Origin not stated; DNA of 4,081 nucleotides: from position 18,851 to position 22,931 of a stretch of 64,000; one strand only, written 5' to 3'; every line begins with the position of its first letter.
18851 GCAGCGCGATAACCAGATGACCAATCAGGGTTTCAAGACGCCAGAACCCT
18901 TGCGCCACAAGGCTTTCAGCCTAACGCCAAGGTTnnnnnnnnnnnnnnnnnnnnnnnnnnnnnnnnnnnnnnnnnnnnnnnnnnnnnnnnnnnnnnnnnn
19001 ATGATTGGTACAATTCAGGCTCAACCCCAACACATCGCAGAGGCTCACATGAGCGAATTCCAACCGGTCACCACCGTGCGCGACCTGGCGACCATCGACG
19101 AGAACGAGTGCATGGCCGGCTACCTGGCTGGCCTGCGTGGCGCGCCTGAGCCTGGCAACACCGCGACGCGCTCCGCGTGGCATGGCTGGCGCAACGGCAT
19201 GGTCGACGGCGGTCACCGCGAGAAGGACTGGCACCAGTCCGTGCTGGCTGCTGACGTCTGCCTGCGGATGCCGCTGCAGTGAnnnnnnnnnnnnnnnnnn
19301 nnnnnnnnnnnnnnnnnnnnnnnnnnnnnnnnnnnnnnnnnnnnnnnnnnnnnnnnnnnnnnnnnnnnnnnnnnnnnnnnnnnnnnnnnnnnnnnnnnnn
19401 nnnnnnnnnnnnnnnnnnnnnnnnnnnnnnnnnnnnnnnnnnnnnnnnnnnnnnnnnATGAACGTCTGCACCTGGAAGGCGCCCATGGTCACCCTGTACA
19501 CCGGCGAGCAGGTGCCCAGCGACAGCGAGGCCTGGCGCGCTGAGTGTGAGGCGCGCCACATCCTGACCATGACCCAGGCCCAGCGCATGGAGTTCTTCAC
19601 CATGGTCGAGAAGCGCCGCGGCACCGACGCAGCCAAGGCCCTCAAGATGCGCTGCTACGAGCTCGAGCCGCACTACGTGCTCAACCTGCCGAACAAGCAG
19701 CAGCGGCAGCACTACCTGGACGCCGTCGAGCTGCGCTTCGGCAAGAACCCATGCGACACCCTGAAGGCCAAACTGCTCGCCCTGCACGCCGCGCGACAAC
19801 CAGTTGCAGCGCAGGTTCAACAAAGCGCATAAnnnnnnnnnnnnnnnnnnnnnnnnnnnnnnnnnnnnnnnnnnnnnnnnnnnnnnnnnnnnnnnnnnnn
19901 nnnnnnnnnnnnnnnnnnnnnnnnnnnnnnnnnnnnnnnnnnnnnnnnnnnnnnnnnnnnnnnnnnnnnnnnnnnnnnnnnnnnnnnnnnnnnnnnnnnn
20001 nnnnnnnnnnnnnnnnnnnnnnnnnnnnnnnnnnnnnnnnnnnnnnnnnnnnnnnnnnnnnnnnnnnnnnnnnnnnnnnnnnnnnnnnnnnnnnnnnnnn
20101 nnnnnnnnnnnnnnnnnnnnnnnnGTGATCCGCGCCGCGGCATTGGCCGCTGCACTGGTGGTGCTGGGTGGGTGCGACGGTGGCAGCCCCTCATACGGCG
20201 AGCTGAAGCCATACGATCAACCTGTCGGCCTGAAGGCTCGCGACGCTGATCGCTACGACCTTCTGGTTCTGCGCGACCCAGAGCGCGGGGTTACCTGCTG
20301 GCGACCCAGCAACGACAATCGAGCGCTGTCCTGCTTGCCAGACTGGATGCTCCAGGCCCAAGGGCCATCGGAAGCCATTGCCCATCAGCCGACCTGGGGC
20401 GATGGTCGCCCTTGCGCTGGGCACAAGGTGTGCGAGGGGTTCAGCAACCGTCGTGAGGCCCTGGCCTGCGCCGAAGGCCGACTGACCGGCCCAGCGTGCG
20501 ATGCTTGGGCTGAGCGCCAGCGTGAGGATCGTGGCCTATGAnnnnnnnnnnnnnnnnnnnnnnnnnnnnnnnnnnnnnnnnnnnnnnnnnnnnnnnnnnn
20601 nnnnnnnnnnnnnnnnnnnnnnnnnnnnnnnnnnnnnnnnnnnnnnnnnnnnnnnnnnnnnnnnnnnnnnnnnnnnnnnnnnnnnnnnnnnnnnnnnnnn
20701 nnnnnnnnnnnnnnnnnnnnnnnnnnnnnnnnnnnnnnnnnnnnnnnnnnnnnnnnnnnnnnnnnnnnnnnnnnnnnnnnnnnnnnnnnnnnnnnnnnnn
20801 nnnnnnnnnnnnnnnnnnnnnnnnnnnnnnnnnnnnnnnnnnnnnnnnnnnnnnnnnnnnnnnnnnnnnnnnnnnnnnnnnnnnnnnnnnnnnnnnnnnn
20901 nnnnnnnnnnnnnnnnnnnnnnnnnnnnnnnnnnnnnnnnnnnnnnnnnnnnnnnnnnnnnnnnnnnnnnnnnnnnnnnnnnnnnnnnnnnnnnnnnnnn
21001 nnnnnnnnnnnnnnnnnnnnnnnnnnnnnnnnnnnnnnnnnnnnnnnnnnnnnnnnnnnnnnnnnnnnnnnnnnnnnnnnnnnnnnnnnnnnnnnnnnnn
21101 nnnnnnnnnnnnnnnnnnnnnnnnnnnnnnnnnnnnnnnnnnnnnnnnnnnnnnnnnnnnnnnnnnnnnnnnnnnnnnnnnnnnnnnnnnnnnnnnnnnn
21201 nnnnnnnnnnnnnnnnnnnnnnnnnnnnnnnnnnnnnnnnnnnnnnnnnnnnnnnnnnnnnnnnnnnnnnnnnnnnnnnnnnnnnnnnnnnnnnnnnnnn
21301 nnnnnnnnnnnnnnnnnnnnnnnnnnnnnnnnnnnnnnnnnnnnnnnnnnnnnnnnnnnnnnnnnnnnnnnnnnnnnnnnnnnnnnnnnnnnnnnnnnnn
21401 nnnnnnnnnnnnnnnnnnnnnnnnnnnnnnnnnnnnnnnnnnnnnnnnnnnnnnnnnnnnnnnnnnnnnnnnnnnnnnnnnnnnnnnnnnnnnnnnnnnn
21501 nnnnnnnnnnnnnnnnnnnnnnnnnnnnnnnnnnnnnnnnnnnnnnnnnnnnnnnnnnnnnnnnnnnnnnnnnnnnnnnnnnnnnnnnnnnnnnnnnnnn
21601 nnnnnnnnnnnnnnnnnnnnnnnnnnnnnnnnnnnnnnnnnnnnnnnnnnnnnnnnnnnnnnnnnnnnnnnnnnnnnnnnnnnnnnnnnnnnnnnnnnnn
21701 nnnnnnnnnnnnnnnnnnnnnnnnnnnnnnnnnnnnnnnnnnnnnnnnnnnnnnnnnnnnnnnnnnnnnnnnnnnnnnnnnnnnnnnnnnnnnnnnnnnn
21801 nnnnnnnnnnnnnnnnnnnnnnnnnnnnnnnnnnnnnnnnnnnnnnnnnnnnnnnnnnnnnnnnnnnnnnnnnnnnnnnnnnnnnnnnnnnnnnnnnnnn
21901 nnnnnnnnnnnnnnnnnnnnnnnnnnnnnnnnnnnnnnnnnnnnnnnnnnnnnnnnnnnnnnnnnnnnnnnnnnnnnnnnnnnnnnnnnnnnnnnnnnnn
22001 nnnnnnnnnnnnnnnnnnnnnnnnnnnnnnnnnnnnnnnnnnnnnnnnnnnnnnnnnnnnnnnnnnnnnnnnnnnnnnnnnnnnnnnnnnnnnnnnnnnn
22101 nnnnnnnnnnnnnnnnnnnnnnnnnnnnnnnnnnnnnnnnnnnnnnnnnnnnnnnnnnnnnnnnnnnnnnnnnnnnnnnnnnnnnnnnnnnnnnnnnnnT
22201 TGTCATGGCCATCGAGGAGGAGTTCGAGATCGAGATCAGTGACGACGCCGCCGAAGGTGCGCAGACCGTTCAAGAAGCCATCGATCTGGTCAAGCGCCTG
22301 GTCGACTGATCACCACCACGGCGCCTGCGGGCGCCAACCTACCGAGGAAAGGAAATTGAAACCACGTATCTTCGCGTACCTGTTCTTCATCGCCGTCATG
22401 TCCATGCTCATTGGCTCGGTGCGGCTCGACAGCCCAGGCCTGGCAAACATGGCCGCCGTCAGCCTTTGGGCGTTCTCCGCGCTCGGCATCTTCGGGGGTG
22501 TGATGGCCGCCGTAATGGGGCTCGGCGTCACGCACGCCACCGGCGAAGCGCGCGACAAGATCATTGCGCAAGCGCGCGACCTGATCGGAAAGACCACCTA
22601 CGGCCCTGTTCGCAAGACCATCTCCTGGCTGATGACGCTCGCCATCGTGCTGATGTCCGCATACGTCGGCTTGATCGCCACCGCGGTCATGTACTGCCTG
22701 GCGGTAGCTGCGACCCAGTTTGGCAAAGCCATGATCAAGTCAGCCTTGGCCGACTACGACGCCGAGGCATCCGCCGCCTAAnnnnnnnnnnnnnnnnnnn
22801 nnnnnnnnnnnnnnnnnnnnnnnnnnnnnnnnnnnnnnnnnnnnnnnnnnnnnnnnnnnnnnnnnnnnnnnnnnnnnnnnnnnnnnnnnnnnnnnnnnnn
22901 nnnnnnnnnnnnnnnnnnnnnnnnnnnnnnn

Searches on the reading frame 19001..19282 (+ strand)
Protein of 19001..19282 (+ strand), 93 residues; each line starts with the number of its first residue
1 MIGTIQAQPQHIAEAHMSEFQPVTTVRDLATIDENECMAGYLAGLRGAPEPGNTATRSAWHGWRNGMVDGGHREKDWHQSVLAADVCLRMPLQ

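Call 14: search_protein_families(library=phrogs, proteins=[window:19001-19282:+], max_evalue=0.001)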
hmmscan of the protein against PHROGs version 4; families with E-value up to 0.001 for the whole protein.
window:19001-19282:+ (93 aa): 1 family
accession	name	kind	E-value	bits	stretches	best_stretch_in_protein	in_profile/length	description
phrog_4460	-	unknown function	1.3e-09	38.7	1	25-87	2-63/68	-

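Call 39: search_protein_families(library=pfam, proteins=[window:19001-19282:+], max_evalue=1)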
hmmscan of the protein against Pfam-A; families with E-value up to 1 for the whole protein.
window:19001-19282:+ (93 aa): 1 family
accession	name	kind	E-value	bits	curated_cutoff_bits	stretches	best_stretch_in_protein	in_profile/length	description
PF10808.13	DUF2542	-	0.2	12.6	25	1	56-70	20-34/79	Protein of unknown function (DUF2542)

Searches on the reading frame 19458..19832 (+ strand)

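Call 14: search_protein_families(library=phrogs, proteins=[window:19458-19832:+], max_evalue=0.001)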
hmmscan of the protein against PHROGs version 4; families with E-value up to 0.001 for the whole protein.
window:19458-19832:+ (124 aa): 1 family
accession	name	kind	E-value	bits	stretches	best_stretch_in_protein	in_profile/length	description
phrog_11642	-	unknown function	6.3e-25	87.9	2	1-66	1-67/76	-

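Call 39: search_protein_families(library=pfam, proteins=[window:19458-19832:+], max_evalue=1)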
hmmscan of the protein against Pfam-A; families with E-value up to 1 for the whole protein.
window:19458-19832:+ (124 aa): 2 families
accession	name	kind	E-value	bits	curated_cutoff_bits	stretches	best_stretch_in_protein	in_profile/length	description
PF24751.1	DUF7696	-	9.3e-25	86.9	27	2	19-63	1-45/55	Family of unknown function (DUF7696)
PF24777.1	DUF7700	-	0.033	14.4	25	1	49-122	26-101/115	Domain of unknown function (DUF7700)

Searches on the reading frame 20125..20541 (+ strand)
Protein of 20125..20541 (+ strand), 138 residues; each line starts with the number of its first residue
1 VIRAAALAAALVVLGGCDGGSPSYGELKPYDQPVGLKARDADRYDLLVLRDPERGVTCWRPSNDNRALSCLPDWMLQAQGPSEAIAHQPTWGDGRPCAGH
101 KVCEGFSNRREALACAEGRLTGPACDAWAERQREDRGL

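Call 14: search_protein_families(library=phrogs, proteins=[window:20125-20541:+], max_evalue=0.001)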
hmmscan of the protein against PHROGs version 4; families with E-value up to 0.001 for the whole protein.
window:20125-20541:+ (138 aa): 1 family
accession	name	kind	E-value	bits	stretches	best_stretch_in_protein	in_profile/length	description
phrog_9917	-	unknown function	2.6e-08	34.9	1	46-79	23-56/91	-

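Call 39: search_protein_families(library=pfam, proteins=[window:20125-20541:+], max_evalue=1)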
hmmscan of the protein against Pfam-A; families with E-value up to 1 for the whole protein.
window:20125-20541:+ (138 aa): 0 families

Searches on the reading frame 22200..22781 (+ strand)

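Call 14: search_protein_families(library=phrogs, proteins=[window:22200-22781:+], max_evalue=0.001)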
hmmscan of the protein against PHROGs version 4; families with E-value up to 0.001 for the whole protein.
window:22200-22781:+ (193 aa): 0 families

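Call 39: search_protein_families(library=pfam, proteins=[window:22200-22781:+], max_evalue=1)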
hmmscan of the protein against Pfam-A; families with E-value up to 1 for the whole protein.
window:22200-22781:+ (193 aa): 1 family
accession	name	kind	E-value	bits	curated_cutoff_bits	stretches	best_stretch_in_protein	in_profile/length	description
PF10777.14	YlaC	-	0.92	9.8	27.5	0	115-167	18-73/154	Inner membrane protein YlaC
